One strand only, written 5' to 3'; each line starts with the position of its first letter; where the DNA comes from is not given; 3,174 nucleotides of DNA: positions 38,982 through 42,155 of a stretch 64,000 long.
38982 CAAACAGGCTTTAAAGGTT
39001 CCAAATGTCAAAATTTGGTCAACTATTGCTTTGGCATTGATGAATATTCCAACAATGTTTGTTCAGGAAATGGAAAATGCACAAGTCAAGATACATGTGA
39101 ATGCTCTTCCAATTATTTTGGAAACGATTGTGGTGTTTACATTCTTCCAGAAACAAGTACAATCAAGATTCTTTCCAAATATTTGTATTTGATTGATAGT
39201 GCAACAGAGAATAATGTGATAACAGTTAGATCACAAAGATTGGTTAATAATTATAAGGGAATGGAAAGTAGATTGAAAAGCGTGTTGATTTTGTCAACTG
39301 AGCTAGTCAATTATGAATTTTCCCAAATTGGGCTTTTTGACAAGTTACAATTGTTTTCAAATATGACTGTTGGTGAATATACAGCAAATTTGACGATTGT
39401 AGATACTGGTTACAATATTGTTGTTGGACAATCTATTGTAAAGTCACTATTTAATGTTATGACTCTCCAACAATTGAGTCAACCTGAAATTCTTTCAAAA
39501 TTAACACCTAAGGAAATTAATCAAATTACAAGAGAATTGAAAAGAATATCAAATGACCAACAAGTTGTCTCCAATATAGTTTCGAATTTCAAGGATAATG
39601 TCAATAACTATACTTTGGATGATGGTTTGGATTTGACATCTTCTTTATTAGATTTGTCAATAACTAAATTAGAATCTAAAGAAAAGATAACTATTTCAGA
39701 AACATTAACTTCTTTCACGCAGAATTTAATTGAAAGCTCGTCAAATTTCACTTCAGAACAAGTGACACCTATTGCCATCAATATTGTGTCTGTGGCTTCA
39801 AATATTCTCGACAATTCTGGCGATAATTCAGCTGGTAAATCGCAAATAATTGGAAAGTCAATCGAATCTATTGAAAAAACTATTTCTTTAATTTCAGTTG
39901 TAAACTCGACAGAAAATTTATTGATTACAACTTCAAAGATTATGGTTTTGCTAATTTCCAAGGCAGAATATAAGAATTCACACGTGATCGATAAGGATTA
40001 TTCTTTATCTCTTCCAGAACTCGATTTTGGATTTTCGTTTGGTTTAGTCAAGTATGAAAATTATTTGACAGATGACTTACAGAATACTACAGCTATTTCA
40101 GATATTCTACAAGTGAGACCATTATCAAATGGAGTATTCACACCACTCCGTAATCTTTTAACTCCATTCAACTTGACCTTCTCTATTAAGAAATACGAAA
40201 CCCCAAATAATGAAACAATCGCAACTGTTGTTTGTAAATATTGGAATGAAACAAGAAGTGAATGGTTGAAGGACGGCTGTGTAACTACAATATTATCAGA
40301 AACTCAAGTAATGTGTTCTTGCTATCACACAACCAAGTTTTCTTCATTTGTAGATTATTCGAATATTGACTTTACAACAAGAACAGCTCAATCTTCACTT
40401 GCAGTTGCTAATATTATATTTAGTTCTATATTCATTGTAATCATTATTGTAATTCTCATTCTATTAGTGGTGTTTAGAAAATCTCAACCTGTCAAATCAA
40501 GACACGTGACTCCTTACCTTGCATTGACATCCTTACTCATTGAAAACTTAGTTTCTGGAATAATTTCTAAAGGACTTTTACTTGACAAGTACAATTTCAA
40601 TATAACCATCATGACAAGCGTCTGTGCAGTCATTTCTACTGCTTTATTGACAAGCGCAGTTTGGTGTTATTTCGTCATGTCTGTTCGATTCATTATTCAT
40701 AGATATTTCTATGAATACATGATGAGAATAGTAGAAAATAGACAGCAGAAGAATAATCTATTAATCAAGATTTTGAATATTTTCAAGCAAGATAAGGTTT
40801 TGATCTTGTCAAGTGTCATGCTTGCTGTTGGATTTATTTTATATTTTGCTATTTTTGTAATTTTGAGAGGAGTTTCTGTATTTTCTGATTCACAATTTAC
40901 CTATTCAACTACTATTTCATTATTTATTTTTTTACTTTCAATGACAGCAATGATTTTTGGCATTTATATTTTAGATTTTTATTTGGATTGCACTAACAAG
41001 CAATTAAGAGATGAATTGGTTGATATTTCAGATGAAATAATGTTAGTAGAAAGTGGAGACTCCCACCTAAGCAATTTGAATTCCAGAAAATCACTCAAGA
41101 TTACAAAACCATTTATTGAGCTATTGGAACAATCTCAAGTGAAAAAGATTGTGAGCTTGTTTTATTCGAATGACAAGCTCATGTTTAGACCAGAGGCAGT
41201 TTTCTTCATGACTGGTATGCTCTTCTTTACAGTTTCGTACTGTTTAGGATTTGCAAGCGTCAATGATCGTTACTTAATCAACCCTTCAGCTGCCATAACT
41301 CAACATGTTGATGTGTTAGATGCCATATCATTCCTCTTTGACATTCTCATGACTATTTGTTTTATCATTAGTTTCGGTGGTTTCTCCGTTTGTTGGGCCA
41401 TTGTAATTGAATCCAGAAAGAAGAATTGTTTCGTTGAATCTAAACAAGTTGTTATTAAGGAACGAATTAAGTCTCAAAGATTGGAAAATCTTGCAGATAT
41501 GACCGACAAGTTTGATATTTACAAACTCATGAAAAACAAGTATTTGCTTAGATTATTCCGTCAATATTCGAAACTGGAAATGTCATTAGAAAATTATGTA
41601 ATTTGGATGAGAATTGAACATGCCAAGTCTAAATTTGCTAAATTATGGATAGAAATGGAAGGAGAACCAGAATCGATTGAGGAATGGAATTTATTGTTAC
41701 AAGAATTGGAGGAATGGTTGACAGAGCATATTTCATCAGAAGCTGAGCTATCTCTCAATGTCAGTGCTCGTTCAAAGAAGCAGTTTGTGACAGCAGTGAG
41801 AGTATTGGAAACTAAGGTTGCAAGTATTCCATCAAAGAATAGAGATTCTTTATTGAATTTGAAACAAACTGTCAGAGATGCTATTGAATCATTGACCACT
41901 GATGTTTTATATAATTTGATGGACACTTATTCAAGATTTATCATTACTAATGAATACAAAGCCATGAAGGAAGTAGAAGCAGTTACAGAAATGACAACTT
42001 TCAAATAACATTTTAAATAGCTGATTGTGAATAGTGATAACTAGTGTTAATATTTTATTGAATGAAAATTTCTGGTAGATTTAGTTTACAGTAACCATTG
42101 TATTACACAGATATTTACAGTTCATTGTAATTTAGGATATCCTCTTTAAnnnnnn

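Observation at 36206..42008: Giant EGF-repeat adhesion-GPCR-like receptor with GPS motif; evidence for ongoing repeat homogenisation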

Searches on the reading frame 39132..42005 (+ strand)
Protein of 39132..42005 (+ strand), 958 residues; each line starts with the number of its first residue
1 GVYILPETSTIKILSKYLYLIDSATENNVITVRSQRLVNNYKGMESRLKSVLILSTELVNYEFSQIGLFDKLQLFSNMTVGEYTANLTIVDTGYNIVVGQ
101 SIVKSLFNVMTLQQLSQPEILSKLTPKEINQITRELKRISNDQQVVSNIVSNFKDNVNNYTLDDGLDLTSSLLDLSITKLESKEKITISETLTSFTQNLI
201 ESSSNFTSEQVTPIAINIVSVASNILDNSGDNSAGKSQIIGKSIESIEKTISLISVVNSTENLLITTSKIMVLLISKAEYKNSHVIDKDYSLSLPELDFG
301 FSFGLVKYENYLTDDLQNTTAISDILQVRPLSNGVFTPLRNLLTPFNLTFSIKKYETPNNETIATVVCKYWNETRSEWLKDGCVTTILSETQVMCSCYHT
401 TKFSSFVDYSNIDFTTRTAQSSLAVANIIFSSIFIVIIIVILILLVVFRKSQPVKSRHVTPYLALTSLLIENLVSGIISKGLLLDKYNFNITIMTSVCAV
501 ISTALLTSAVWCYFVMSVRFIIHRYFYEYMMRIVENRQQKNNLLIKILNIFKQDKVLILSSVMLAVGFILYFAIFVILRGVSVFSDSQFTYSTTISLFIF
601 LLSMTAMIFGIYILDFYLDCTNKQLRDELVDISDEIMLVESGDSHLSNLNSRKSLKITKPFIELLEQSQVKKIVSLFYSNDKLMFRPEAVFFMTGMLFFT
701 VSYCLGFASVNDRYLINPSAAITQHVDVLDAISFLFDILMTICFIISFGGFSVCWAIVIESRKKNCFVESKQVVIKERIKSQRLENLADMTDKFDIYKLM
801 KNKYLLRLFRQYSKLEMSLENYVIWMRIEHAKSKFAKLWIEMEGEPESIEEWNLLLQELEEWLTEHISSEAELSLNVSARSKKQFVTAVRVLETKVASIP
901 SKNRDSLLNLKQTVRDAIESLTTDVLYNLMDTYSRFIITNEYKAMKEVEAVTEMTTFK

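Call 9: find_homologous_proteins(query=window:39132-42005:+, max_evalue=0.001)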
Query seq(958 aa) (958 aa): 3 proteins with E <= 0.001 among 8000 candidates.
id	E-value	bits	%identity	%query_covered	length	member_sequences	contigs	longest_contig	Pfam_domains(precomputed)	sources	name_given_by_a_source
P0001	0.0e+0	1431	68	100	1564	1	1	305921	PF25820.2,PF07974.20,PF25024.1,PF23301.2,PF23106.2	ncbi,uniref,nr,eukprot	ncbi:predicted protein [Naegleria gruberi]|uniref:Predicted protein n=1 Tax=Naegleria gruberi TaxID=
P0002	7.7e-151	522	34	92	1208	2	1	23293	PF01825.28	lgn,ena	-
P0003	5.7e-39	152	30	66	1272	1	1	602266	PF00615.25,PF01825.28,PF01436.28,PF25021.2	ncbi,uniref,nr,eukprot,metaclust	ncbi:predicted protein [Naegleria gruberi]|uniref:Predicted protein n=1 Tax=Naegleria gruberi TaxID=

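Call 13: search_protein_families(library=pfam, proteins=[P0001, P0002, P0003], max_evalue=10)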
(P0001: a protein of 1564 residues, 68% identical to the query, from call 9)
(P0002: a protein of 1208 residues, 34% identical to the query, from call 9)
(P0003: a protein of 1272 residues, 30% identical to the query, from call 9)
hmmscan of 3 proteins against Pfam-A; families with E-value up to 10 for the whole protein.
P0001 (1564 aa): 12 families
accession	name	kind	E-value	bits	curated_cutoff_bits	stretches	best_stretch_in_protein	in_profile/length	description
PF07974.19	EGF_2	-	5.6e-53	177.4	22.1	12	141-165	7-32/32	EGF-like domain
PF23106.1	EGF_Teneurin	-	2.7e-33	114.1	24.3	11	141-166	4-28/30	Teneurin-like EGF domain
PF25024.1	EGF_TEN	-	3.1e-25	89.6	65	5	363-523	3-128/234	Teneurin EGF domain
PF25820.1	DUF7949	-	7.7e-20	71.3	27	12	578-607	4-32/35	Domain of unknown function (DUF7949)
PF09221.15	Bacteriocin_IId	-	0.00079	20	23.6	1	1329-1369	13-54/67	Bacteriocin class IId cyclical uberolysin-like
PF00615.24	RGS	-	0.0078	17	23.9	1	1404-1515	4-83/117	Regulator of G protein signaling domain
PF14372.11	hAT-like_RNase-H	-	0.0087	16.7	27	1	730-764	13-48/100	hAT-like transposase, RNase-H fold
PF21795.3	JAG1-like_EGF2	-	0.035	14.6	27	9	145-165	2-22/25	Protein jagged-1-like, atypical EGF2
PF23301.1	EGF_PEAR1L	-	0.037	14.5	37.5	8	497-518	15-36/49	Platelet endothelial aggregation receptor 1-like, EGF domain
PF16804.11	DUF5071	-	0.066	14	27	1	1453-1496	18-61/119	Domain of unknown function (DUF5071)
PF18659.6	CelTOS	-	0.29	12.1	27.2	1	726-820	11-98/122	Cell-traversal protein for ookinetes and sporozoites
PF00008.33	EGF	-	1.1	10.1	21.5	7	490-515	4-31/32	EGF-like domain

P0002 (1208 aa): 2 families
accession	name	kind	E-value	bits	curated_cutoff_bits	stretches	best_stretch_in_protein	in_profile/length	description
PF01825.27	GPS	-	2.4e-08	34.8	22.5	1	509-548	1-43/45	GPCR proteolysis site, GPS, motif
PF00615.24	RGS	-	0.0022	18.8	23.9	1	982-1086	4-106/117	Regulator of G protein signaling domain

P0003 (1272 aa): 12 families
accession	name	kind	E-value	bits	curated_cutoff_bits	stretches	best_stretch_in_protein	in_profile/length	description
PF01436.27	NHL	-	2.4e-11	43.5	20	2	103-129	1-27/28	NHL repeat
PF01825.27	GPS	-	7.5e-07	30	22.5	1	763-801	2-43/45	GPCR proteolysis site, GPS, motif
PF25021.1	TEN_NHL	-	1.3e-06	28.1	27.1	2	59-130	273-356/357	Teneurin NHL domain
PF00615.24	RGS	-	2.1e-05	25.3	23.9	1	1135-1253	2-114/117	Regulator of G protein signaling domain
PF24684.1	Vgb_lyase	-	0.002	17.4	50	1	105-137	98-130/290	Virginiamycin B lyase family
PF08450.18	SGL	-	0.01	15.9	26.3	1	37-139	123-219/246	SMP-30/Gluconolactonase/LRE-like region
PF07974.19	EGF_2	-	0.055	14.3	22.1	1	334-359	6-32/32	EGF-like domain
PF01127.27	Sdh_cyt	-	0.15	12.6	25.8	1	953-1022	19-92/122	Succinate dehydrogenase/Fumarate reductase transmembrane subunit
PF01810.24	LysE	-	0.19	11.6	25.6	1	947-1009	94-156/193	LysE type translocator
PF23106.1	EGF_Teneurin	-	0.22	12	24.3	1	334-359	3-27/30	Teneurin-like EGF domain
PF18720.7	EGF_Tenascin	-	1.9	9.1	25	1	335-359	5-28/29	Tenascin EGF domain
PF06699.16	PIG-F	-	4.2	7.9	24.2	1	902-1008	29-117/183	GPI biosynthesis protein family Pig-F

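Call 24: search_solved_structures(query=A2, max_evalue=10, show_alignments=3)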
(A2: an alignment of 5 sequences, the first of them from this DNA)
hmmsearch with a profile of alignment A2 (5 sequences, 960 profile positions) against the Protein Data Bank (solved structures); distinct sequences matched with E-value up to 10: 33.
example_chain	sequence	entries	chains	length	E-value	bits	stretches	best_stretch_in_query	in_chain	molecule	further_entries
7xke_R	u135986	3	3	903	0.00011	23.7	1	341-460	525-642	Adhesion G-protein coupled receptor G2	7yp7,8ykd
7wui_R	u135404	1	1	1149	0.00015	23.1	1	341-460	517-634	Adhesion G-protein coupled receptor G2,mCherry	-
2crp_A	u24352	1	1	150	0.00017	22.9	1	781-898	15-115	Regulator of G-protein signaling 5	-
9s9u_A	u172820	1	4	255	0.00036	21.9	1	336-412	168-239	Adhesion G-protein coupled receptor G1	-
7wy5_R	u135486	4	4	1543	0.00037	21.9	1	316-457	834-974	Isoform 3 of Adhesion G protein-coupled receptor L3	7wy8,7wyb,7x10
7d76_R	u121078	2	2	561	0.00049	21.5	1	369-455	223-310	Adhesion G protein-coupled receptor G3; GPR97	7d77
7wu3_R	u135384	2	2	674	0.001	20.4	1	187-471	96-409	Adhesion G-protein coupled receptor F1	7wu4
7wxu_R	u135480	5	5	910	0.0012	20.2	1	187-471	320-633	Adhesion G-protein coupled receptor F1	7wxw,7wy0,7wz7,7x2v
7qu8_A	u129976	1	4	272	0.0017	19.7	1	343-412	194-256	Adhesion G protein-coupled receptor G3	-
8hc0_A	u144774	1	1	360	0.015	16.6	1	187-404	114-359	Adhesion G-protein coupled receptor F1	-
2dlr_A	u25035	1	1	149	0.035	15.3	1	795-875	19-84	Regulator of G-protein signaling 10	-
2v4z_B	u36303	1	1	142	0.036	15.3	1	790-877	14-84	REGULATOR OF G-PROTEIN SIGNALING 2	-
2bv1_A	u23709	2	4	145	0.038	15.2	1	784-848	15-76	REGULATOR OF G-PROTEIN SIGNALLING 1 | Regulator of G-protein signaling 1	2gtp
2i59_A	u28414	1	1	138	0.041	15.1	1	795-877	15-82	Regulator of G-protein signaling 10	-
4igu_A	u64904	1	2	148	0.042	15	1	795-835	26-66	CG5036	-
6vhh_B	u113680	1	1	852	0.17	13.1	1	315-421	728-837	Adhesion G protein-coupled receptor L3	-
8jmt_A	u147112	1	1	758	0.45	11.6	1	316-457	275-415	Adhesion G protein-coupled receptor L3,Soluble cytochrome b562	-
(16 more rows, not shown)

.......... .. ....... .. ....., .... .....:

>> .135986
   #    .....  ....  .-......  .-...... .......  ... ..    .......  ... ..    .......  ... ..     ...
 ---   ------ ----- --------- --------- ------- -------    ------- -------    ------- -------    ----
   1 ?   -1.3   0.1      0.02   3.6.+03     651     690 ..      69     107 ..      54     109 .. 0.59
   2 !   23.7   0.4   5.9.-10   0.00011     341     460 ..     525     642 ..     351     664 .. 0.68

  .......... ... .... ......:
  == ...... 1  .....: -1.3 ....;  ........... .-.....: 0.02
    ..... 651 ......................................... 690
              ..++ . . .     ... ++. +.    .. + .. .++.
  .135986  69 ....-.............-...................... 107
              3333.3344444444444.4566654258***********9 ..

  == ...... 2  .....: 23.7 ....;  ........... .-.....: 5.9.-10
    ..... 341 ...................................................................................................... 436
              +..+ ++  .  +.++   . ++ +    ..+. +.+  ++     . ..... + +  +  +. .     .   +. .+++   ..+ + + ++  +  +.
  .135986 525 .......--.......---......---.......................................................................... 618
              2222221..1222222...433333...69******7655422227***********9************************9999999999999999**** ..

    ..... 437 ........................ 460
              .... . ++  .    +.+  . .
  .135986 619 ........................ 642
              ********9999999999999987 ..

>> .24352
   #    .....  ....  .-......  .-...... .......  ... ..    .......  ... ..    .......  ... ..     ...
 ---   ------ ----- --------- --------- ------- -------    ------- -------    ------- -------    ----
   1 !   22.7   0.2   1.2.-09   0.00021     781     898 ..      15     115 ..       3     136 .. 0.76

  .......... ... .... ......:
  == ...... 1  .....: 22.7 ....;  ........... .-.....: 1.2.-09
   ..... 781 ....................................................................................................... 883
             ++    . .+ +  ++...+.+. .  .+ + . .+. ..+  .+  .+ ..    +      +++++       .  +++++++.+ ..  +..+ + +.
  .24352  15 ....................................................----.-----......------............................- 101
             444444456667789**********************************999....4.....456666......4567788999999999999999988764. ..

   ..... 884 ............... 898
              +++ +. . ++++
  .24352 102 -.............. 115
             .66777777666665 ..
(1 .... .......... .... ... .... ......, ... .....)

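Call 44: predict_structure(alignment_id=A2)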
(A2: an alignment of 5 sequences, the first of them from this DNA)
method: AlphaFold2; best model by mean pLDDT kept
length: 957 residues; sequences in the alignment: 5
mean_pLDDT: 61.6   pTM: 0.40
mean pLDDT of the five models: 61.6, 60.5, 60.5, 60.0, 58.6
residues with pLDDT >= 90: 2; 70-90: 319; 50-70: 425; < 50: 211
segments of 3 or more residues with pLDDT < 50: 1-15, 21-28, 74-77, 103-105, 229-231, 313-317, 355-361, 409-416, 449-456, 484-493, 536-547, 618-684, 714-717, 765-788, 840-845, 942-957
pLDDT, mean of each block of 10 residues (from residue 1): 30 45 45 62 72 64 68 52 69 71 52 67 74 66 80 86 86 81 85 87 75 87 69 66 82 72 76 68 64 64 68 51 75 70 75 51 70 73 77 78 65 46 71 79 63 47 69 64 47 54 64 59 54 48 49 53 61 54 53 61 63 52 40 39 32 30 31 33 52 72 64 51 64 75 72 61 44 29 40 63 61 61 72 61 53 75 66 63 76 61 62 74 70 57 41 31
secondary structure, 60 per line:
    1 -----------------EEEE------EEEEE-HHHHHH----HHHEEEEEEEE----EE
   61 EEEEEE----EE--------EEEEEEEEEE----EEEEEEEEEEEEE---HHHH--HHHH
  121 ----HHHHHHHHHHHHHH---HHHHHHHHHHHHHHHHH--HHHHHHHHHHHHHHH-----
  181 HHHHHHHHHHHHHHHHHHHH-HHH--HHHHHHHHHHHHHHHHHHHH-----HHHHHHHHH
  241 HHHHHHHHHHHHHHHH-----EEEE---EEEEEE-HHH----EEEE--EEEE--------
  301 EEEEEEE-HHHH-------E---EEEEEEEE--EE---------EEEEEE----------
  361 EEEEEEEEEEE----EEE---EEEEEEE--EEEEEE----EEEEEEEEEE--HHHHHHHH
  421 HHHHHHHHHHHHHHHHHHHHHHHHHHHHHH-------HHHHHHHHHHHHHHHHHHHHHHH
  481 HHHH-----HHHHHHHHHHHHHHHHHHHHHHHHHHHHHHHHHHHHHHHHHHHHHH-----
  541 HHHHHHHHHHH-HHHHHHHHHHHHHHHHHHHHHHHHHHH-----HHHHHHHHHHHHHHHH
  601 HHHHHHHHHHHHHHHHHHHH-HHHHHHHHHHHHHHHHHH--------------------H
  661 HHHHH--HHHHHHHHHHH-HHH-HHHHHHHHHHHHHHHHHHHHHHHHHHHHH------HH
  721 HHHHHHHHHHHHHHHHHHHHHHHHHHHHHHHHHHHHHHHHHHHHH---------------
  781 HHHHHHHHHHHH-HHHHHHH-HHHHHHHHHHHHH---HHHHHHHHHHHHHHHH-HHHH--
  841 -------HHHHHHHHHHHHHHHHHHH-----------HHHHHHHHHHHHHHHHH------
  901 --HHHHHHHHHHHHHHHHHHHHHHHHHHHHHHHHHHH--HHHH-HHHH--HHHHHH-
elements in order (helices of 4 or more, strands of 3 or more residues): E18-21 E28-32 H34-39 E47-54 E59-66 E81-90 E95-107 H111-114 H117-120 H125-138 H142-158 H161-175 H181-200 H207-226 H232-256 E262-265 E269-274 E283-286 E289-292 E301-307 H309-312 E324-331 E345-350 E361-371 E376-378 E382-388 E391-396 E401-410 H413-450 H458-484 H490-535 H541-551 H553-579 H585-620 H622-639 H660-665 H668-678 H684-712 H719-765 H781-792 H794-800 H802-814 H818-833 H835-838 H848-866 H878-894 H903-937 H940-943 H945-948 H951-956
